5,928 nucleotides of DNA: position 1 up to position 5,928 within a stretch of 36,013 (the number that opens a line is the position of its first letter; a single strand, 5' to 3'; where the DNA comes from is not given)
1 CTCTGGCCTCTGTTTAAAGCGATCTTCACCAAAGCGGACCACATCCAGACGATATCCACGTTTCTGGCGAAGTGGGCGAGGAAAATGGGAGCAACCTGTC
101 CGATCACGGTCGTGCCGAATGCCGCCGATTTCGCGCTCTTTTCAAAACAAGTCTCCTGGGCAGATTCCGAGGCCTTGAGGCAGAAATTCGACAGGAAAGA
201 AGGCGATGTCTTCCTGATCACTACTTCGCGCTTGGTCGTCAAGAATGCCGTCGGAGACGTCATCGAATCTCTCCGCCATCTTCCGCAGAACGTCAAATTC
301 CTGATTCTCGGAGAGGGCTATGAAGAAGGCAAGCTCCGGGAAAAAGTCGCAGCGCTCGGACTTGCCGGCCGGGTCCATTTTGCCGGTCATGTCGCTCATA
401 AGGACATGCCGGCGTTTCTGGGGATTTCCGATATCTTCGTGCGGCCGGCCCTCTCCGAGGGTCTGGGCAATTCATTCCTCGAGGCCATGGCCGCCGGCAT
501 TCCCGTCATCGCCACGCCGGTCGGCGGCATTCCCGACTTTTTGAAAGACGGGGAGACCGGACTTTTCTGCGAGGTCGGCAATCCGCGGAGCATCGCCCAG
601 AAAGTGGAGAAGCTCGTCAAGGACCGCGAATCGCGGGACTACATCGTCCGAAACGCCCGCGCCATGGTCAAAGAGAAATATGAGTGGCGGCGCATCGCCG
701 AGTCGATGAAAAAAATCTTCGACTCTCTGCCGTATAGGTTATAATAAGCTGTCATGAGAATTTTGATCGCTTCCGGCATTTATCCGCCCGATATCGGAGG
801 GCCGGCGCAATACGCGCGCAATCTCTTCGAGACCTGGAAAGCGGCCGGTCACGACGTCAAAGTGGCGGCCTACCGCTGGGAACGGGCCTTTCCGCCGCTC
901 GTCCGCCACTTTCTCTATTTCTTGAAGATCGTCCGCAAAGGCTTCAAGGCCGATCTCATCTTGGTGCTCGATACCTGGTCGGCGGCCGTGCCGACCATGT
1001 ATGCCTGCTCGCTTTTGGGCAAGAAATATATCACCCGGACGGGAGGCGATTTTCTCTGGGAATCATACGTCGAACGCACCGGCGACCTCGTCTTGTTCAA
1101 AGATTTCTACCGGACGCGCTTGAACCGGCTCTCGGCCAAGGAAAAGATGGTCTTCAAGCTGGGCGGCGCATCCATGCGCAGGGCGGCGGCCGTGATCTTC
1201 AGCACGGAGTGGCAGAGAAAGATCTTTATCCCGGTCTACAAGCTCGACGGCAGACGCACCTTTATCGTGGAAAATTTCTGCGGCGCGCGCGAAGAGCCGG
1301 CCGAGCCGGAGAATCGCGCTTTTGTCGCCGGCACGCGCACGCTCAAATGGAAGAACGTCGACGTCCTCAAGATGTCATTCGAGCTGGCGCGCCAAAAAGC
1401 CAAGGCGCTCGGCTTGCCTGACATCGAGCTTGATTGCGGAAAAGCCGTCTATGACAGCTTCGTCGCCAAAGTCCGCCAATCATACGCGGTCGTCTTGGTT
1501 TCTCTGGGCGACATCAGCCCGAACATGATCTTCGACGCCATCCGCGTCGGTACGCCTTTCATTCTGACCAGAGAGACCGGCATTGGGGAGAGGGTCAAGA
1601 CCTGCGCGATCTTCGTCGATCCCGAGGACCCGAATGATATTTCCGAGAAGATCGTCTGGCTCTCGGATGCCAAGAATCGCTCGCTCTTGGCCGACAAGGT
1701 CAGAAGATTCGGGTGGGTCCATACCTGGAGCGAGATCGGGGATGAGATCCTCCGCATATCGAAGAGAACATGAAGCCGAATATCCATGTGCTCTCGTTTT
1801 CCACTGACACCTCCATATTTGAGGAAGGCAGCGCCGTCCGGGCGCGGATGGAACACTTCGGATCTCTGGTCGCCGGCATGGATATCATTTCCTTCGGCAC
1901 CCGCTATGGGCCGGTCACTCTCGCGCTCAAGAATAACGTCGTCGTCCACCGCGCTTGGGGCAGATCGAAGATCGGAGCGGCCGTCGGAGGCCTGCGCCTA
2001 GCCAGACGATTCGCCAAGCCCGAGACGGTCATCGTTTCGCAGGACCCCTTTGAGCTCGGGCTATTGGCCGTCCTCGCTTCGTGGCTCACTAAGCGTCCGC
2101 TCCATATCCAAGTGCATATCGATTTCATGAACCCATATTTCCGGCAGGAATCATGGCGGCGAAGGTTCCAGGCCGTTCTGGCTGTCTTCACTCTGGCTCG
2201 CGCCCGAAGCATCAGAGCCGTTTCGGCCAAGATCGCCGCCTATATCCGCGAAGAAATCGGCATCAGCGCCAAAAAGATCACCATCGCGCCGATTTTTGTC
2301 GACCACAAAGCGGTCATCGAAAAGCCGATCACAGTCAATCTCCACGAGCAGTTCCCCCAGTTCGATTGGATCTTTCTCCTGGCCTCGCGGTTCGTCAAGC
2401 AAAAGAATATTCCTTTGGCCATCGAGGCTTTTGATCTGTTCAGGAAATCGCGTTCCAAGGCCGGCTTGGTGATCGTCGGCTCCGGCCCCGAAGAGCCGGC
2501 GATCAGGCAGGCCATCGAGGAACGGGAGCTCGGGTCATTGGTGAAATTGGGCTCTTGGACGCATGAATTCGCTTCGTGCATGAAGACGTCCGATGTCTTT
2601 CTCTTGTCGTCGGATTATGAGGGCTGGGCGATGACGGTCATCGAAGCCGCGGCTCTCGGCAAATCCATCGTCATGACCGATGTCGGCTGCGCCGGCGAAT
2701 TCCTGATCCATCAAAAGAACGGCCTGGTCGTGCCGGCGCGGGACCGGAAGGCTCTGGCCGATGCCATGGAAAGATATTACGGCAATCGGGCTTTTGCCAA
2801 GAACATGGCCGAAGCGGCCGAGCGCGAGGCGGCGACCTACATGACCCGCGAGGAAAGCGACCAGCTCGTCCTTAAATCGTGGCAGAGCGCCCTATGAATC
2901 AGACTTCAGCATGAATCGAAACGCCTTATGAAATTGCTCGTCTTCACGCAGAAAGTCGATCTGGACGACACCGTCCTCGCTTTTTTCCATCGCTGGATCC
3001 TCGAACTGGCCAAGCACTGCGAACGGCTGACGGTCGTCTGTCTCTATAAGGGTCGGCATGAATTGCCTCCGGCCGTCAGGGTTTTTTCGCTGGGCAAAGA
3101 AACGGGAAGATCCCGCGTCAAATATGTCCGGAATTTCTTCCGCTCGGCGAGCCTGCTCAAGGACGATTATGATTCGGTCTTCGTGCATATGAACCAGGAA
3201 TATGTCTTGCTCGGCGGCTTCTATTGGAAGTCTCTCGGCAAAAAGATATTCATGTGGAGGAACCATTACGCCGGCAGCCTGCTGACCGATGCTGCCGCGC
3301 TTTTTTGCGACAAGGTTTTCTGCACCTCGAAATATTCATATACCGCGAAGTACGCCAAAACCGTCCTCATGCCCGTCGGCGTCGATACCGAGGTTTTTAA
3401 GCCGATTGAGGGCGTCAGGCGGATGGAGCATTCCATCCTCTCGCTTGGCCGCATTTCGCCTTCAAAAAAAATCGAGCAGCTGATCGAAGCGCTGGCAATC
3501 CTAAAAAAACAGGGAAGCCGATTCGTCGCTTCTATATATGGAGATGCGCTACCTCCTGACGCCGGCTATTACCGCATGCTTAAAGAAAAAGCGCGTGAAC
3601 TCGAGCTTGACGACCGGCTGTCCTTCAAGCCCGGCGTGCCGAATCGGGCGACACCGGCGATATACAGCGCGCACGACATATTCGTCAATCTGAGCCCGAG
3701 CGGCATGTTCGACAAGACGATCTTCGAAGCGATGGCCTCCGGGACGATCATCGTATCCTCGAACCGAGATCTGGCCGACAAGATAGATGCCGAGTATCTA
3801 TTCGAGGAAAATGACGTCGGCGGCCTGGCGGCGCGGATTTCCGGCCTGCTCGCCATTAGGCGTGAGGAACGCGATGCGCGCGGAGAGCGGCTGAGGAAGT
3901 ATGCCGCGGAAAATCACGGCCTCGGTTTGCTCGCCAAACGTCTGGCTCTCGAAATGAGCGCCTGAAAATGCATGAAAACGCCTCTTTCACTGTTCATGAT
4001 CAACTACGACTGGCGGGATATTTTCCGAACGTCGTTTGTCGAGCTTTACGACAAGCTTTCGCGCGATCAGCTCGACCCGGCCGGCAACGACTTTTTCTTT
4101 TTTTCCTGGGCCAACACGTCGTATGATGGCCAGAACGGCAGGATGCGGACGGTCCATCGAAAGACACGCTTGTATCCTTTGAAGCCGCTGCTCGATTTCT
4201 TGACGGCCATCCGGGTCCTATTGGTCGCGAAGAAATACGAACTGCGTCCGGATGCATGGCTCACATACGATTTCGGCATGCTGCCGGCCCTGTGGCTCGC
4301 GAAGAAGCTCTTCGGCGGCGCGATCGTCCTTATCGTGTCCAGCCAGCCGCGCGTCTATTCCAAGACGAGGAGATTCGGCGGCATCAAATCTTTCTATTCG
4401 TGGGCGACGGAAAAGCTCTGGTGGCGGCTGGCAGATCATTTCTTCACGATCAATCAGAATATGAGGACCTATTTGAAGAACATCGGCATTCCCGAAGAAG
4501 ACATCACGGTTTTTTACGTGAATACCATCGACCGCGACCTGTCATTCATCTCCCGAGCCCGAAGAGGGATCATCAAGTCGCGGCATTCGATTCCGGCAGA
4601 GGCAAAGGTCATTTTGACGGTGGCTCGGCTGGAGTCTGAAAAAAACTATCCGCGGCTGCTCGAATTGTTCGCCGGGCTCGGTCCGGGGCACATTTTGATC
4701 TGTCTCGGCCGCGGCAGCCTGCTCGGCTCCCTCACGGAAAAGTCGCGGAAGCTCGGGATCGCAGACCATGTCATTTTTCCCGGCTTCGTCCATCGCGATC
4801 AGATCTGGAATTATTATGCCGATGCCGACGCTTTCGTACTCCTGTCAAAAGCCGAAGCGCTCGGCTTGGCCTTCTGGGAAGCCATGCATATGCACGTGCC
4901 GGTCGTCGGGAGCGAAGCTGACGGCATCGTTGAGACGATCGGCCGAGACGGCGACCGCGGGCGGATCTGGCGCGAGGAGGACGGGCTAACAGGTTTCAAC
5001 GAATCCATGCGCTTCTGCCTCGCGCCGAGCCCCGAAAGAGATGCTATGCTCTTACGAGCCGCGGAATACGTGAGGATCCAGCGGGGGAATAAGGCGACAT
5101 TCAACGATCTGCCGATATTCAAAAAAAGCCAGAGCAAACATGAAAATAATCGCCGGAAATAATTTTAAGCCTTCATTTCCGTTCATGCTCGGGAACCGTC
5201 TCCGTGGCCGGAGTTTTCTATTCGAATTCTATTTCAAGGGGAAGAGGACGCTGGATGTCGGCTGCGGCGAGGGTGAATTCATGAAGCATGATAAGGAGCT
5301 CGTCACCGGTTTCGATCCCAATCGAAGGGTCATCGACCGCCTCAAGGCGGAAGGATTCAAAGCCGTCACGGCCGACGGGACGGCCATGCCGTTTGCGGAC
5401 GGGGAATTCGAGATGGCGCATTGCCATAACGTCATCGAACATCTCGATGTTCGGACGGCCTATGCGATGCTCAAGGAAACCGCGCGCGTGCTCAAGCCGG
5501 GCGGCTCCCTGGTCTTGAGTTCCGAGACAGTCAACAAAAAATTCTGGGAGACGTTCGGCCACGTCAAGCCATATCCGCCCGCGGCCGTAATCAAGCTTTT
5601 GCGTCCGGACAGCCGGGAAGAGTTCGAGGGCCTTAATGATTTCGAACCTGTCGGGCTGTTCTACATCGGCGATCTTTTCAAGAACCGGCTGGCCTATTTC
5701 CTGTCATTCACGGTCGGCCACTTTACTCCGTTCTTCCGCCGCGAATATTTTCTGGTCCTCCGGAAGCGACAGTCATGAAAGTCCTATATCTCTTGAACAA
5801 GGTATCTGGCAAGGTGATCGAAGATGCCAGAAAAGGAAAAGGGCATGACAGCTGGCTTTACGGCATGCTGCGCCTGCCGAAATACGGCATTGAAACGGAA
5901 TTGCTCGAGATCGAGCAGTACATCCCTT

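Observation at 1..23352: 23-kb envelope-glycan locus: an 18-gene coupled operon plus Wzx and Wzy_C-TPR, lacking initiation, sugar-activation and chain-length genes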

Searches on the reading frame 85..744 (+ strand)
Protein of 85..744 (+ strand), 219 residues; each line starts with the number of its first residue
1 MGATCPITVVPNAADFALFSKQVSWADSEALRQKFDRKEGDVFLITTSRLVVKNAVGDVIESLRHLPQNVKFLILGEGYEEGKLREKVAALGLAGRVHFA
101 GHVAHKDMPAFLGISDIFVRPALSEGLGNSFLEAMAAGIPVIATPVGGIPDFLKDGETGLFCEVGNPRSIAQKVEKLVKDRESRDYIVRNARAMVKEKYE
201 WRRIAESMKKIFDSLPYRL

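Call 3: search_protein_families(library=pfam, proteins=[window:85-744:+], max_evalue=0.01)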
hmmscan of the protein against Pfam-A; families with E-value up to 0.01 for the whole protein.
window:85-744:+ (219 aa): 4 families
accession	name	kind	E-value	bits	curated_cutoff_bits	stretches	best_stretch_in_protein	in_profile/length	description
PF00534.26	Glycos_transf_1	-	1.5e-40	138.9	26.4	1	28-193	2-171/172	Glycosyl transferases group 1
PF13692.12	Glyco_trans_1_4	-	8.4e-33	114.1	27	1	45-180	5-142/142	Glycosyl transferases group 1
PF13524.12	Glyco_trans_1_2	-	1.3e-16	61.3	25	1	60-208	6-142/144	Glycosyl transferase-like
PF20706.3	GT4-conflict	-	6.1e-07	29.2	26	1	105-207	272-384/385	Family 4 Glycosyltransferase in conflict systems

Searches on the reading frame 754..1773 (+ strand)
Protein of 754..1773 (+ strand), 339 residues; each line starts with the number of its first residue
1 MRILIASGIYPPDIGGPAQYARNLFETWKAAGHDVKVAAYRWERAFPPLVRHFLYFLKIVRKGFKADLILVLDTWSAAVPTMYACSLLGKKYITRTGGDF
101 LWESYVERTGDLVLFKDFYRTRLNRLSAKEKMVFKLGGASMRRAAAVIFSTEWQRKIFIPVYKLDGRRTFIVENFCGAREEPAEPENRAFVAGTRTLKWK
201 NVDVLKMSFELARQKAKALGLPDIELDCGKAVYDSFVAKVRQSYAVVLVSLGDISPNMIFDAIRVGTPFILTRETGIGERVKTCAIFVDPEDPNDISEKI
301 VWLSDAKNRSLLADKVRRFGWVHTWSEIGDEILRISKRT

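Call 3: search_protein_families(library=pfam, proteins=[window:754-1773:+], max_evalue=0.01)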
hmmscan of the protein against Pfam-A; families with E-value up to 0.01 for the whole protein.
window:754-1773:+ (339 aa): 3 families
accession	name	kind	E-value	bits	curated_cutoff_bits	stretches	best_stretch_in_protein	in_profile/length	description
PF13439.12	Glyco_transf_4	-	1.4e-06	28.9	28.5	1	14-174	1-164/170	Glycosyltransferase Family 4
PF13579.12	Glyco_trans_4_4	-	2.1e-05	25.4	29.7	0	15-47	1-33/158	Glycosyl transferase 4-like domain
PF13692.12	Glyco_trans_1_4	-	3e-05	24.7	27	1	234-304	68-140/142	Glycosyl transferases group 1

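Call 6: find_encoding_contigs(protein=window:754-1773:+, flank=10000, max_places=6)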
Protein window:754-1773:+ (339 aa): 2 contigs read that carry it; 2 places shown.
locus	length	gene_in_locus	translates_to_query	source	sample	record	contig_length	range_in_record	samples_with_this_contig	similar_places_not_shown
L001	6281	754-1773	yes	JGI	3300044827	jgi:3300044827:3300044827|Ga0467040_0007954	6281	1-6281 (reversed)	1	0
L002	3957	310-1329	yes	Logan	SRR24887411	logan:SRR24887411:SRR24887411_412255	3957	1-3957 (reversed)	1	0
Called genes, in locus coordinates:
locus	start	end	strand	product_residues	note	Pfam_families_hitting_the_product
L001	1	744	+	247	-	PF20706:GT4-conflict (weak), PF00534:Glycos_transf_1, PF13692:Glyco_trans_1_4, PF13524:Glyco_trans_1_2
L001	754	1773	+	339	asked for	PF13439:Glyco_transf_4 (faint)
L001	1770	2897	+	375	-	PF13579:Glyco_trans_4_4, PF13439:Glyco_transf_4, PF20706:GT4-conflict (weak), PF00534:Glycos_transf_1, PF13692:Glyco_trans_1_4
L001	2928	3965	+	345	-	PF00534:Glycos_transf_1, PF13692:Glyco_trans_1_4, PF13524:Glyco_trans_1_2 (weak)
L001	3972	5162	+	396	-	PF13439:Glyco_transf_4 (weak), PF13579:Glyco_trans_4_4 (weak), PF00534:Glycos_transf_1, PF13692:Glyco_trans_1_4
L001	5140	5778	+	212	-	PF13489:Methyltransf_23, PF13847:Methyltransf_31, PF08241:Methyltransf_11, PF08242:Methyltransf_12, PF13649:Methyltransf_25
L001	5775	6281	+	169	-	?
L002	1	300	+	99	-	?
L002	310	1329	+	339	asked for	PF13439:Glyco_transf_4 (faint)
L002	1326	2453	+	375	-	PF13579:Glyco_trans_4_4, PF13439:Glyco_transf_4, PF20706:GT4-conflict (weak), PF00534:Glycos_transf_1, PF13692:Glyco_trans_1_4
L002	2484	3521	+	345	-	PF00534:Glycos_transf_1, PF13692:Glyco_trans_1_4, PF13524:Glyco_trans_1_2 (weak)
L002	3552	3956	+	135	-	?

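Call 16: search_protein_families(library=ncbifam, proteins=[window:754-1773:+], max_evalue=0.001)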
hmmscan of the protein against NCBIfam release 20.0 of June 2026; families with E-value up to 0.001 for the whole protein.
window:754-1773:+ (339 aa): 1 family
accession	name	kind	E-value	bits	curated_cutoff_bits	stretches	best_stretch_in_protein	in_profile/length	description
NF007640.0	PRK10307.1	subfamily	7.4e-05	21.8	276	0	1-38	1-38/411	WcaI family glycosyltransferase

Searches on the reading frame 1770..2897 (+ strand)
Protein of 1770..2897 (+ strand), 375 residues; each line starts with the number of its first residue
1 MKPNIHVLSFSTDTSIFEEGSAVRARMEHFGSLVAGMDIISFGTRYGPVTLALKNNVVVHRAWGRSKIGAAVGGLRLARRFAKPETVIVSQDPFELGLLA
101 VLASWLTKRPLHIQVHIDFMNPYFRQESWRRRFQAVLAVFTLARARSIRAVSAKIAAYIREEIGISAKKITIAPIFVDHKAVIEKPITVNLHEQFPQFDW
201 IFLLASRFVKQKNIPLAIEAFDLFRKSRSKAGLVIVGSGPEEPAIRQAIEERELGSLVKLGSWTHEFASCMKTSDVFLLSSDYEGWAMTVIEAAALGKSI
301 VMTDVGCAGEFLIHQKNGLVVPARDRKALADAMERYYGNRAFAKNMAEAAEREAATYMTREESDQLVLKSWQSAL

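Call 3: search_protein_families(library=pfam, proteins=[window:1770-2897:+], max_evalue=0.01)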
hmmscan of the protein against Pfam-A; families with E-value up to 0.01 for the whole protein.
window:1770-2897:+ (375 aa): 6 families
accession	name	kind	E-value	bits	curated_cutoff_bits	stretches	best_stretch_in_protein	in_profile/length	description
PF00534.26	Glycos_transf_1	-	1.6e-31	109.6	26.4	1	197-352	13-171/172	Glycosyl transferases group 1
PF13692.12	Glyco_trans_1_4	-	6.7e-26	91.7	27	1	202-337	4-140/142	Glycosyl transferases group 1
PF13579.12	Glyco_trans_4_4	-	5.7e-10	40.2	29.7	1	59-174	42-156/158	Glycosyl transferase 4-like domain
PF13439.12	Glyco_transf_4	-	2.4e-08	34.6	28.5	1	69-179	55-168/170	Glycosyltransferase Family 4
PF20706.3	GT4-conflict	-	1.1e-06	28.4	26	1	144-359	146-377/385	Family 4 Glycosyltransferase in conflict systems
PF13524.12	Glyco_trans_1_2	-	0.00017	22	25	1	263-355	36-130/144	Glycosyl transferase-like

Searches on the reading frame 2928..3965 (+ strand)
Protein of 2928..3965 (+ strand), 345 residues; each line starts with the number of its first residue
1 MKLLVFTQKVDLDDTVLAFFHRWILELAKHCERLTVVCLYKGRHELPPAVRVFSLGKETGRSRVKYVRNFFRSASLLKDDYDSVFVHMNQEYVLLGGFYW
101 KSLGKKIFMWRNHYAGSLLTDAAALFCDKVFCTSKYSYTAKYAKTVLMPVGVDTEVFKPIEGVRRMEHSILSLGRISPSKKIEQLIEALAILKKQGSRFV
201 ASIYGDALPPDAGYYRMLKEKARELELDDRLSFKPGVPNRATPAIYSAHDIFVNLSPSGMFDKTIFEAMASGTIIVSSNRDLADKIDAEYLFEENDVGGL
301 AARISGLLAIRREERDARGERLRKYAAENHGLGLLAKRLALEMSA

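Call 3: search_protein_families(library=pfam, proteins=[window:2928-3965:+], max_evalue=0.01)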
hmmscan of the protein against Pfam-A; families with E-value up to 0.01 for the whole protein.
window:2928-3965:+ (345 aa): 3 families
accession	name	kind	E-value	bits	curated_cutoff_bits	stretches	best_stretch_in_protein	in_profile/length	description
PF00534.26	Glycos_transf_1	-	1.4e-19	70.7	26.4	1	157-323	5-170/172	Glycosyl transferases group 1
PF13692.12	Glyco_trans_1_4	-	2.4e-16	60.7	27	1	168-308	2-140/142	Glycosyl transferases group 1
PF13524.12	Glyco_trans_1_2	-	1.2e-05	25.8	25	1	201-330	17-133/144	Glycosyl transferase-like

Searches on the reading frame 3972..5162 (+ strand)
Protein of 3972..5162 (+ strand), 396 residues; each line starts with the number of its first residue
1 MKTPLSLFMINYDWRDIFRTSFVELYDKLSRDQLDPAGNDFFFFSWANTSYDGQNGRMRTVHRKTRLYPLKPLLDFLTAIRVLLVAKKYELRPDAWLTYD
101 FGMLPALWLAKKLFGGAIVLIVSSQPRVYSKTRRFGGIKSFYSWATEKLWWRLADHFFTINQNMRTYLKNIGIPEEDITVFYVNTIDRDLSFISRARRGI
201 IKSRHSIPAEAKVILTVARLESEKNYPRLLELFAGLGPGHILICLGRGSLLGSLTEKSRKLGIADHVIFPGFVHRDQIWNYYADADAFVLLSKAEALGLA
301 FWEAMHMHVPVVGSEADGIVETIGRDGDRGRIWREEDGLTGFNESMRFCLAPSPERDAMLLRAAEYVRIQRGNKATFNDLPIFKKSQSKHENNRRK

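Call 3: search_protein_families(library=pfam, proteins=[window:3972-5162:+], max_evalue=0.01)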
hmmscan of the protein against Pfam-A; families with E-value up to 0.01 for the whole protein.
window:3972-5162:+ (396 aa): 5 families
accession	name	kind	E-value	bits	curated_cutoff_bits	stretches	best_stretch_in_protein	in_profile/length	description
PF00534.26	Glycos_transf_1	-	6.1e-26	91.4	26.4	1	201-330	5-137/172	Glycosyl transferases group 1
PF13692.12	Glyco_trans_1_4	-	1e-18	68.4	27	1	212-344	2-134/142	Glycosyl transferases group 1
PF13439.12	Glyco_transf_4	-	1.4e-07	32.2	28.5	1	46-182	29-163/170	Glycosyltransferase Family 4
PF13579.12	Glyco_trans_4_4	-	1.4e-06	29.1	29.7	1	66-182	43-156/158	Glycosyl transferase 4-like domain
PF20706.3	GT4-conflict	-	9.4e-05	22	26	1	275-325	272-322/385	Family 4 Glycosyltransferase in conflict systems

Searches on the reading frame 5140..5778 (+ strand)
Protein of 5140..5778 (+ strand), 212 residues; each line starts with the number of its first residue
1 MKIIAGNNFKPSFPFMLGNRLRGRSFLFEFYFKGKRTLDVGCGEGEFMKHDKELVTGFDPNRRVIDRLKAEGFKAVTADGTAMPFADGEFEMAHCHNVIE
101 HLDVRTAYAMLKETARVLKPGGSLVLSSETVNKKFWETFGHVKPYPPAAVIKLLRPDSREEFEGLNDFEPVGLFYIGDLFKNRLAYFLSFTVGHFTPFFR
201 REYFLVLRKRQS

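Call 3: search_protein_families(library=pfam, proteins=[window:5140-5778:+], max_evalue=0.01)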
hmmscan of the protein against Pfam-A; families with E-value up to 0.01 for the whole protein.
window:5140-5778:+ (212 aa): 12 families
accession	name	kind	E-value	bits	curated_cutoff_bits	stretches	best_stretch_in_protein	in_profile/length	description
PF08241.18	Methyltransf_11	-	6.3e-17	62.4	21.2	1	38-126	1-95/95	Methyltransferase domain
PF13649.12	Methyltransf_25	-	9.3e-15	55.5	27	1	38-122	2-97/97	Methyltransferase domain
PF13489.12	Methyltransf_23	-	8e-14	52.1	27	1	24-128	13-118/164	Methyltransferase domain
PF08242.18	Methyltransf_12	-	8.2e-10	39.7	30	1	38-124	1-98/98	Methyltransferase domain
PF13847.12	Methyltransf_31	-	1.6e-09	38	27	1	33-134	3-117/145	Methyltransferase domain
PF03141.22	Methyltransf_29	-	3.2e-05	23.2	23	1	72-134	162-225/506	Putative S-adenosyl-L-methionine-dependent methyltransferase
PF05219.18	DREV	-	0.00044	19.9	26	1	33-129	94-189/265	DREV methyltransferase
PF01209.24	Ubie_methyltran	-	0.00088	19.1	20.1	1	57-126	77-151/233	ubiE/COQ5 methyltransferase family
PF07021.18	MetW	-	0.0019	18.3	21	1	31-117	11-101/193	Methionine biosynthesis protein MetW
PF05148.21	Methyltransf_8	-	0.0045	17.3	27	1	38-127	77-157/219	Hypothetical methyltransferase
PF20922.3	Anamorsin_N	-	0.0079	16.4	27.1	0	108-132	69-93/163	Anamorsin, N-terminal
PF01739.24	CheR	-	0.0088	15.9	27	0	87-134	134-181/195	CheR methyltransferase, SAM binding domain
